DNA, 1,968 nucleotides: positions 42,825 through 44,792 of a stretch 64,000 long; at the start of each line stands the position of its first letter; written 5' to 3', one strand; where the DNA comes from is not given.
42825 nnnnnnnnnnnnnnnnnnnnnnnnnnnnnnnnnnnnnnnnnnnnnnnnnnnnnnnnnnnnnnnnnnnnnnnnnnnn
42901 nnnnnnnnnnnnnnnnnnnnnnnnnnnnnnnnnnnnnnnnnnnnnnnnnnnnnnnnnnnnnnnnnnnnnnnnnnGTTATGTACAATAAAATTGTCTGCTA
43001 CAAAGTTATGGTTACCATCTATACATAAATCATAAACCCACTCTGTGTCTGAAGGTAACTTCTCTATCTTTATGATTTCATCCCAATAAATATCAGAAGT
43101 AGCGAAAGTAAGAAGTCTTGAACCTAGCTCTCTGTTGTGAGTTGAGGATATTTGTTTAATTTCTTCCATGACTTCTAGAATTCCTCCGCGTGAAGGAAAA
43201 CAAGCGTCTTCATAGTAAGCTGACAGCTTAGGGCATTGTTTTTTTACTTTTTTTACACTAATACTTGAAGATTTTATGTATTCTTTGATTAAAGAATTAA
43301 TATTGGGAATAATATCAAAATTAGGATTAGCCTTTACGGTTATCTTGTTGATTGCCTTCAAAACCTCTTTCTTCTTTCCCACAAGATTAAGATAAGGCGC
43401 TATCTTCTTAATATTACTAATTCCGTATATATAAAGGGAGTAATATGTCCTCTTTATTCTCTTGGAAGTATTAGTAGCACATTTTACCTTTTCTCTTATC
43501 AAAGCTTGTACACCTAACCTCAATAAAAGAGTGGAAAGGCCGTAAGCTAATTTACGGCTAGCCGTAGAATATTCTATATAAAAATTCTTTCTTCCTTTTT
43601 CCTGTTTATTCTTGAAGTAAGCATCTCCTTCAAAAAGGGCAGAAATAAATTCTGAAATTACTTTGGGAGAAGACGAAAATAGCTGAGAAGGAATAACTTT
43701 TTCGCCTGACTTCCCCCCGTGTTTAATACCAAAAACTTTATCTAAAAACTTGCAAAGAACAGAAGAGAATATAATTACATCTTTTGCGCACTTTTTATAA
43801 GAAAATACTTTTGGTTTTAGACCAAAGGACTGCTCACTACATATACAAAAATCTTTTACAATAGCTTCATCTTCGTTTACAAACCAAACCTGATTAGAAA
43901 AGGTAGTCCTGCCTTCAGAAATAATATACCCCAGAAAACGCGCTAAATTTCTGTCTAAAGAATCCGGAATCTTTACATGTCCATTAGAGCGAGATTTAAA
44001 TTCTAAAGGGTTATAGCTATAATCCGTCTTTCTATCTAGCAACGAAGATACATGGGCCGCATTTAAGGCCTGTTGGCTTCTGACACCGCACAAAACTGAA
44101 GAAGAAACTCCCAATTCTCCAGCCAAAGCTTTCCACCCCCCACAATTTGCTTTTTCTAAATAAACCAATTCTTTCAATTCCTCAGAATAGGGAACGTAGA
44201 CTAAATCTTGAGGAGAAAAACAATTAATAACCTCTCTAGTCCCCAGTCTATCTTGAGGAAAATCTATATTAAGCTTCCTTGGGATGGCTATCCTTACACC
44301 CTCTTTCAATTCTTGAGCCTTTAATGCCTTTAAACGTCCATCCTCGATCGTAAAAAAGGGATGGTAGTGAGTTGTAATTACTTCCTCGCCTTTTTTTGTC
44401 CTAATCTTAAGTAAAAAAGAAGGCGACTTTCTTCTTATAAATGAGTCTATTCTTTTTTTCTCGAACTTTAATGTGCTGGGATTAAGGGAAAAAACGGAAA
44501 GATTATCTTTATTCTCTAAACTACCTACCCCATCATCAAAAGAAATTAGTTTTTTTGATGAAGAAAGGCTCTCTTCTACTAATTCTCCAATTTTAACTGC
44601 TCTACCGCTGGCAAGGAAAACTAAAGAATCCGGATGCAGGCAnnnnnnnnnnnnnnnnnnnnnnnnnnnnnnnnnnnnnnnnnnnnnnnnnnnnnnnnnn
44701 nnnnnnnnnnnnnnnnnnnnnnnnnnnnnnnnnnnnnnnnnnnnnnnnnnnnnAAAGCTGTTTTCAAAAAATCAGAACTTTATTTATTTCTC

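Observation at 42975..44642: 556-aa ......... intein splitting the SMC Walker A loop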

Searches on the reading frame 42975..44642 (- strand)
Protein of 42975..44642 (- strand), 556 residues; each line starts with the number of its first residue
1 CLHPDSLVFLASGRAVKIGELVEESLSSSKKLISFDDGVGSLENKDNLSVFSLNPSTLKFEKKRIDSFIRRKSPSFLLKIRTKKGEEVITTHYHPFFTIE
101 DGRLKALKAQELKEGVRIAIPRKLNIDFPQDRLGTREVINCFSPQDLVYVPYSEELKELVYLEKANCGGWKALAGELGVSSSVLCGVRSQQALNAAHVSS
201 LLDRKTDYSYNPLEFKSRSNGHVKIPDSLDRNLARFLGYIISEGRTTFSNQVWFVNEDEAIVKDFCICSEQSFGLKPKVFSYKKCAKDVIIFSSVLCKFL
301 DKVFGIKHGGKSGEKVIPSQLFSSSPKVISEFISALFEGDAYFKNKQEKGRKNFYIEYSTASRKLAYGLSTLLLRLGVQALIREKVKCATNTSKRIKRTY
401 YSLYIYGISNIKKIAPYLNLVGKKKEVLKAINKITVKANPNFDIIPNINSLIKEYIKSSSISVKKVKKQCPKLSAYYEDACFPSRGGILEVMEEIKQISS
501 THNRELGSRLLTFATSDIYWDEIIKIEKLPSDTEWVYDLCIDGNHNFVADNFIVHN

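Call 4: search_protein_families(library=pfam, proteins=[window:42975-44642:-], max_evalue=0.1)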
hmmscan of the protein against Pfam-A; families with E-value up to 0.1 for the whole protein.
window:42975-44642:- (556 aa): 2 families
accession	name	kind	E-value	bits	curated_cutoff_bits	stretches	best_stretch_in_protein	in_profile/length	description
PF14890.11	Intein_splicing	-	2.4e-26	92.8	35.8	1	9-556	3-155/155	Intein splicing domain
PF14528.11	LAGLIDADG_3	-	2.3e-15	57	22.5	1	329-415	3-78/82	LAGLIDADG-like domain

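Call 5: find_homologous_proteins(query=window:42975-44642:-)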
Query window:42975-44642:- (556 aa): 31 proteins with E <= 0.001 among 8000 candidates.
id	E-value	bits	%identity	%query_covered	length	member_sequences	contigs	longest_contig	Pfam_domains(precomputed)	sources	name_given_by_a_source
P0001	4.4e-242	823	66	100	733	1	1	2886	PF13175.13,PF13476.13,PF14528.12,PF02463.26,PF14890.12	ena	-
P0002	6.3e-232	789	62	100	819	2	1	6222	PF13476.13,PF14528.12,PF02463.26,PF14890.12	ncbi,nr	ncbi:MAG: hypothetical protein KKF80_07555, partial [Candidatus Omnitrophica bacterium]|nr:hypotheti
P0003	2.0e-223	761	70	87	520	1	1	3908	PF13476.13,PF14528.12,PF02463.26,PF14890.12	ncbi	-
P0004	4.4e-166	572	50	100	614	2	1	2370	PF13175.13,PF13476.13,PF14528.12,PF02463.26,PF14890.12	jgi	-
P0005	1.2e-165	571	49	100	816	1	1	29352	PF13476.13,PF14528.12,PF02463.26,PF14890.12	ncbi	ncbi:MAG: LAGLIDADG family homing endonuclease, partial [Candidatus Omnitrophota bacterium]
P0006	4.2e-163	562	48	100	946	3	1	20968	PF13476.13,PF14528.12,PF02463.26,PF14890.12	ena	-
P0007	1.7e-161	557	48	100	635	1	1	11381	PF13476.13,PF14528.12,PF02463.26,PF14890.12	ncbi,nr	ncbi:MAG: AAA family ATPase, partial [Candidatus Omnitrophica bacterium]|nr:AAA family ATPase [Candi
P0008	6.7e-152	525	48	100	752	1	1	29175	PF13476.13,PF14528.12,PF02463.26,PF14890.12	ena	-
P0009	1.3e-148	514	46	100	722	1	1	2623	PF13476.13,PF14528.12,PF02463.26,PF14890.12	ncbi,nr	ncbi:MAG: hypothetical protein KKC42_00830, partial [Candidatus Omnitrophica bacterium]|nr:hypotheti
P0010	9.3e-148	512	45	100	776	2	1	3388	PF13476.13,PF14528.12,PF02463.26,PF14890.12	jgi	jgi:intein/homing endonuclease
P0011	3.6e-142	493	43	100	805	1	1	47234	PF13476.13,PF14528.12,PF02463.26,PF14890.12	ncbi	ncbi:MAG: hypothetical protein COV76_07945, partial [Candidatus Omnitrophica bacterium CG11_big_fil_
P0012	2.1e-124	435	45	84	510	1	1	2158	PF13175.13,PF13476.13,PF14528.12,PF02463.26,PF14890.12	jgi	-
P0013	5.4e-122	427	39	100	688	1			PF13476.13,PF14528.12,PF02463.26,PF14890.12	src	-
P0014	1.6e-120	422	44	89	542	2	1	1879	PF13476.13,PF14528.12,PF02463.26,PF14890.12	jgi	-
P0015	8.8e-119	416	39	99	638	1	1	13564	PF13476.13,PF14528.12,PF02463.26,PF14890.12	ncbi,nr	ncbi:MAG: hypothetical protein HYU41_06090, partial [Candidatus Rokubacteria bacterium]|nr:hypotheti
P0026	3.6e-60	223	46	26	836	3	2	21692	PF13476.13,PF02463.26,PF14890.12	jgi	-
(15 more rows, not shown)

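Call 6: search_solved_structures(query=window:42975-44642:-, max_evalue=0.01, show_alignments=2)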
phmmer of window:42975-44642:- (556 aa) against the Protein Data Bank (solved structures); distinct sequences matched with E-value up to 0.01: 22.
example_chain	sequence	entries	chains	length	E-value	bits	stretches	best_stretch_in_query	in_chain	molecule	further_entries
6rpq_A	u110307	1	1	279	1.5e-29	106.5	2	5-123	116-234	Ubiquitin-like protein SMT3,1108aa long hypothetical cell division control protein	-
7qsu_A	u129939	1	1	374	2e-25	93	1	218-414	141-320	V-ATPase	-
7qss_A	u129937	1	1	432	4.7e-25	91.7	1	218-414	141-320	V-type ATP synthase alpha chain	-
6rpp_A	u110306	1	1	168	3.5e-20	75.7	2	7-125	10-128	Cell division control protein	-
2jmz_A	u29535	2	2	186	7.4e-14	54.8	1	5-126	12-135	Hypothetical protein MJ0781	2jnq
7qst_A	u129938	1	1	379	1.5e-12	50.5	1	215-385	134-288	V-type ATP synthase subunit A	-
2cw7_A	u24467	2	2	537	1.8e-11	46.9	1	15-127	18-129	Endonuclease PI-PkoII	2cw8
4o1r_A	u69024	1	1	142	3.4e-11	46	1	514-556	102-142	Replicative DNA helicase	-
1mi8_A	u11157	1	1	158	5.7e-11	45.2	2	505-555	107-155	DnaB intein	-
6frh_A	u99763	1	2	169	5.6e-10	42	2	506-555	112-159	Replicative DNA helicase,Replicative DNA helicase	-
6frg_A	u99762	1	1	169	6.1e-10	41.9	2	506-555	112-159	Replicative DNA helicase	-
6fre_A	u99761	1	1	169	1.4e-08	37.4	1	506-555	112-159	Replicative DNA helicase,Replicative DNA helicase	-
5o9i_A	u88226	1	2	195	1.1e-06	31.1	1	14-124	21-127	Transcription initiation factor IIB,Transcription initiation factor IIB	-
2lqm_A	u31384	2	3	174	3.6e-06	29.4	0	29-117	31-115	Pho radA intein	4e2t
4e2u_A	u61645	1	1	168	3.6e-06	29.4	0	28-128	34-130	Pho radA intein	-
1dq3_A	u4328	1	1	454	0.00018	23.8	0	78-116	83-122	ENDONUCLEASE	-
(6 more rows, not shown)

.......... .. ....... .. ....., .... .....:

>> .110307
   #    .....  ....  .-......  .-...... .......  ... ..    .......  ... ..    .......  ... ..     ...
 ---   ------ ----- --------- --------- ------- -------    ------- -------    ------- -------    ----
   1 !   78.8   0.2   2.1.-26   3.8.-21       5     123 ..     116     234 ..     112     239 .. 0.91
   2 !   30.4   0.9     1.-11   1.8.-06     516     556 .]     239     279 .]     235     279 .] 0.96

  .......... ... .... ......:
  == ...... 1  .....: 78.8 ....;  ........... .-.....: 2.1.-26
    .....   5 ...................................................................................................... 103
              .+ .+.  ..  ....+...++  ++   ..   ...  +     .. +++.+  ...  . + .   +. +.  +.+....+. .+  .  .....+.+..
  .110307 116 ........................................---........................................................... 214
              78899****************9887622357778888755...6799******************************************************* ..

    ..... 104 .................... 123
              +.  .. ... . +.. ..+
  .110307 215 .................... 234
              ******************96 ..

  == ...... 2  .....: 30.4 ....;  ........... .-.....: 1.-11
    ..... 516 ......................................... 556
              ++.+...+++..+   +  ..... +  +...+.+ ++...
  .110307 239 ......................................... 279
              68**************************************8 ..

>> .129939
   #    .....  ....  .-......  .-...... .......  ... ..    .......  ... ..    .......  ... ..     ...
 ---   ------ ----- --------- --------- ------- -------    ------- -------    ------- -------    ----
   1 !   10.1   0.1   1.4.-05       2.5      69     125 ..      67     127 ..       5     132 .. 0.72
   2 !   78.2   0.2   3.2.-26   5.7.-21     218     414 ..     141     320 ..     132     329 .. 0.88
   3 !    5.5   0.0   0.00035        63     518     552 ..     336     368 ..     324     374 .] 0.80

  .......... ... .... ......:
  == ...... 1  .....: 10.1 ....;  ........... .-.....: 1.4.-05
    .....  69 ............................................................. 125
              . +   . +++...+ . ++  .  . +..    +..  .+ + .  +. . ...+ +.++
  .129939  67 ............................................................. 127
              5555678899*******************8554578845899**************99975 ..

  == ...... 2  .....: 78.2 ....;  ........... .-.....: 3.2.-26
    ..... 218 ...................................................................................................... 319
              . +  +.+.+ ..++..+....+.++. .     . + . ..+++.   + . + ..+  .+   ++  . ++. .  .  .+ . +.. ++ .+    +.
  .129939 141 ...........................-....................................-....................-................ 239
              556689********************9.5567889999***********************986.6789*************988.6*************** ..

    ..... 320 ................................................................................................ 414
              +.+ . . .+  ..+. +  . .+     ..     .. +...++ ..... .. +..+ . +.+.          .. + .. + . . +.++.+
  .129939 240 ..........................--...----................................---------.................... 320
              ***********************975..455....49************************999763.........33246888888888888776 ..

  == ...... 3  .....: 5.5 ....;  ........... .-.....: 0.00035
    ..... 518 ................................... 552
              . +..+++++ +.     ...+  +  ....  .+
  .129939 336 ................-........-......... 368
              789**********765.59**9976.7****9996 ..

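Call 19: search_protein_families(library=ncbifam, proteins=[window:42975-44642:-], max_evalue=0.01)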
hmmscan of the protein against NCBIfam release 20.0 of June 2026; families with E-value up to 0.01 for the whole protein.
window:42975-44642:- (556 aa): 16 families
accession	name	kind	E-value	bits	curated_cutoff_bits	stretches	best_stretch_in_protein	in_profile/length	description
NF005852.0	PRK07773.1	equivalog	2.3e-38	132.1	780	2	308-556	591-826/886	replicative DNA helicase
NF011491.0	PRK14898.1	equivalog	1.3e-32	112.8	783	1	14-556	92-543/860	DNA-directed RNA polymerase subunit A''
NF011287.0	PRK14698.1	equivalog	9.7e-28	96.7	1238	1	216-414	376-557/1017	V-type ATP synthase subunit A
NF003157.0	PRK04132.1-2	equivalog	5.4e-25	87.5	1103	3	230-458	169-378/864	replication factor C small subunit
NF045703.1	rSAM_Tes_intein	exception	5e-21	74.3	1700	1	15-433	170-559/1040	tetraether lipid synthase Tes, intein-containing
NF003159.0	PRK04132.1-4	equivalog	4e-20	71.4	999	3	68-126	114-173/852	replication factor C small subunit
NF011418.0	PRK14845.1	equivalog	5e-20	70.9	756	1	1-506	24-380/1049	translation initiation factor IF-2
TIGR01445.1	intein_Nterm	domain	2.4e-16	60.5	24.5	1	1-98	1-83/83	intein N-terminal splicing region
NF011303.0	PRK14715.1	equivalog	7.8e-14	49.7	1585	1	44-381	938-1261/1627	DNA-directed DNA polymerase II large subunit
NF038098.1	GyrA_w_intein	exception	1.3e-13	49.8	1850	1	227-556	233-537/1232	intein-containing DNA gyrase subunit A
NF003158.0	PRK04132.1-3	equivalog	1.5e-12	45.5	1750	2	10-125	70-174/1437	replication factor C small subunit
NF011302.0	PRK14714.1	equivalog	2.7e-11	41.8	1791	1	1-157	932-1089/1350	DNA-directed DNA polymerase II large subunit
NF038162.1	RtcB_rel_intein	exception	2.8e-11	42.2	1150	2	285-556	310-578/961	intein-containing RtcB family protein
NF007072.0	PRK09519.1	equivalog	3.3e-07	29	1024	1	231-436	361-573/790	intein-containing recombinase RecA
NF006207.0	PRK08332.1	equivalog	9.1e-07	26.5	2400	1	227-436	999-1203/1684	vitamin B12-dependent ribonucleotide reductase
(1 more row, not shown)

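Call 36: find_related_loci(query=A1, collection=genome_contigs, flank=6000)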
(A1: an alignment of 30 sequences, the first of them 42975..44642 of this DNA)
Query A1 (556 aa) in genome_contigs; peptide patterns used: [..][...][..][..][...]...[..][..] (x = any residue, [..] = any of these).
112 stretches matched a pattern; 104 encode a relative of the query (tblastn E <= 1e-3); the best 80 are kept; 80 distinct loci.
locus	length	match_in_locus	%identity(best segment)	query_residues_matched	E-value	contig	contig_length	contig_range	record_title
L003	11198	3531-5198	70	1-556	0e+0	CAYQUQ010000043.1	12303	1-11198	MAG TPA_asm: uncultured Planctomycetia bacterium isolate SRP200020_co1_304 genome assembly, contig: NODE_6958_length_123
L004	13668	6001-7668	62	1-556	0e+0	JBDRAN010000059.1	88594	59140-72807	MAG: Candidatus Omnitrophota bacterium isolate MEGAHIT-group-1.1004 k141_13059686, whole genome shotgun sequence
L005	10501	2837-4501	63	1-556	0e+0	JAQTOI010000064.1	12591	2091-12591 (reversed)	MAG: Candidatus Omnitrophota bacterium isolate STA_84 NODE_9937_length_12591_cov_3.544368_Sandtown_A, whole genome shotg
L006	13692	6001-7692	50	1-556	0e+0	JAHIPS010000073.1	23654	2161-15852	MAG: Candidatus Omnitrophota bacterium isolate KR13_S3.mb.80 KR13_S3.mb.80_k141_295584, whole genome shotgun sequence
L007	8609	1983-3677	49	1-556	8e-174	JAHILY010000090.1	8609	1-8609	MAG: Candidatus Omnitrophota bacterium isolate KR13_N2.mb.45 KR13_N2.mb.45_k141_305776, whole genome shotgun sequence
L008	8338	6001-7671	49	1-556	3e-173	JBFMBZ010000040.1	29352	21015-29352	MAG: Candidatus Omnitrophota bacterium isolate MAG177 MAG177_40, whole genome shotgun sequence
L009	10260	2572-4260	49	1-556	2e-172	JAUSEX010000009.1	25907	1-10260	MAG: Candidatus Omnitrophota bacterium isolate E14_maxbin.253 E14_k141_1444493, whole genome shotgun sequence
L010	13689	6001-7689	49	1-556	8e-172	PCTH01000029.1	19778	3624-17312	MAG: Candidatus Omnitrophica bacterium CG22_combo_CG10-13_8_21_14_all_43_16 CG22_scaffold_2696_c, whole genome shotgun s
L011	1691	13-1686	48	1-556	0e+0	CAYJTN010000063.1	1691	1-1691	MAG TPA_asm: uncultured Candidatus Saccharibacteria bacterium isolate ERP125453_co1_242 genome assembly, contig: NODE_11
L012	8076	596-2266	49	1-556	4e-167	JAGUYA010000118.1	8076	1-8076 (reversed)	MAG: Candidatus Omnitrophota bacterium isolate DeMMO4_14 c_000000032375, whole genome shotgun sequence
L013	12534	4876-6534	48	1-556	2e-166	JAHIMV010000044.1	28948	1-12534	MAG: Patescibacteria group bacterium isolate KR13_N2.mb.83 KR13_N2.mb.83_k141_101720, whole genome shotgun sequence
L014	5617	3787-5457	47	1-556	4e-168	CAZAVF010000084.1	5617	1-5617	MAG TPA_asm: uncultured Planctomycetales bacterium isolate SRP278314_co1_201 genome assembly, contig: NODE_18541_length_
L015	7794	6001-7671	48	1-556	6e-165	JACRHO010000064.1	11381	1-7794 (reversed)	MAG: Candidatus Omnitrophota bacterium isolate NC_groundwater_1779_Pr3_B-0.1um_42_17 SR-2_scaffold_141_1204772, whole ge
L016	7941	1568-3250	47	1-556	4e-164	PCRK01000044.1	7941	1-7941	MAG: Candidatus Omnitrophica bacterium CG23_combo_of_CG06-09_8_20_14_all_41_10 CG23_scaffold_7719_c, whole genome shotgu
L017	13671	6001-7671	48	1-556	2e-163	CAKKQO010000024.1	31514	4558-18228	Omnitrophica bacterium GWA2_41_15 isolate Hainich-H51-bin333-1 genome assembly, contig: H51-bin333_1_Hain_H51_02um_R3_39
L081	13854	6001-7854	33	1-556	7e-85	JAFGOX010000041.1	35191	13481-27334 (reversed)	MAG: Candidatus Iainarchaeum archaeon isolate Zod_Metabat.659 k87_11332334, whole genome shotgun sequence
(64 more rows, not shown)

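Call 38: predict_structure(alignment_id=A1)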
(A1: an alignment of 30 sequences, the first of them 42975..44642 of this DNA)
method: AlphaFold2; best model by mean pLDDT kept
length: 556 residues; sequences in the alignment: 30
mean_pLDDT: 92.0   pTM: 0.91
mean pLDDT of the five models: 92.0, 91.9, 91.5, 90.6, 90.5
residues with pLDDT >= 90: 450; 70-90: 85; 50-70: 21; < 50: 0
segments of 3 or more residues with pLDDT < 50: none
pLDDT, mean of each block of 10 residues (from residue 1): 96 95 96 96 94 94 96 97 96 94 92 96 93 91 94 93 92 92 92 94 76 85 93 98 94 95 98 95 86 95 94 94 97 97 79 87 96 95 84 76 91 94 93 76 87 93 88 91 91 91 92 95 97 96 92 89
secondary structure, 60 per line:
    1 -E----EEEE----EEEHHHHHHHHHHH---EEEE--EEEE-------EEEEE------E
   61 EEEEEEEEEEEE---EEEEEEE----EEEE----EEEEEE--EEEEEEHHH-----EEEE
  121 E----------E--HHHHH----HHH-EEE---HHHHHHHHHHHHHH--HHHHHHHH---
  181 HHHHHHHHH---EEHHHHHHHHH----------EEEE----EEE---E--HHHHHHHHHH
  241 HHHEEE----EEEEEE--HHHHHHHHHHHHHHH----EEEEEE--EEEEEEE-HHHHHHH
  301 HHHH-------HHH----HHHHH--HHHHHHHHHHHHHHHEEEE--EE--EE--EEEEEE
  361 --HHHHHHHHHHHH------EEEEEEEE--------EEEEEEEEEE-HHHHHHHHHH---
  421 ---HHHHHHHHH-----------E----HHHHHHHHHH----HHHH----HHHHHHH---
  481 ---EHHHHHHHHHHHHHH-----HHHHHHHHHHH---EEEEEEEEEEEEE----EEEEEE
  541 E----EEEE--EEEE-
elements in order: E7-10 E15-17 H18-28 E32-35 E38-41 E49-53 E60-72 E76-82 E87-90 E95-100 E103-108 E117-121 H135-139 E148-150 H154-167 H170-177 H181-189 H195-203 E214-217 E222-224 H231-243 E244-246 E251-256 H259-273 E278-283 E286-292 H294-304 H319-323 H326-340 E341-344 E355-360 H363-374 E381-388 E397-406 H408-417 H424-432 H449-458 H463-466 H471-477 H485-498 H504-514 E518-530 E535-541 E546-549 E552-555
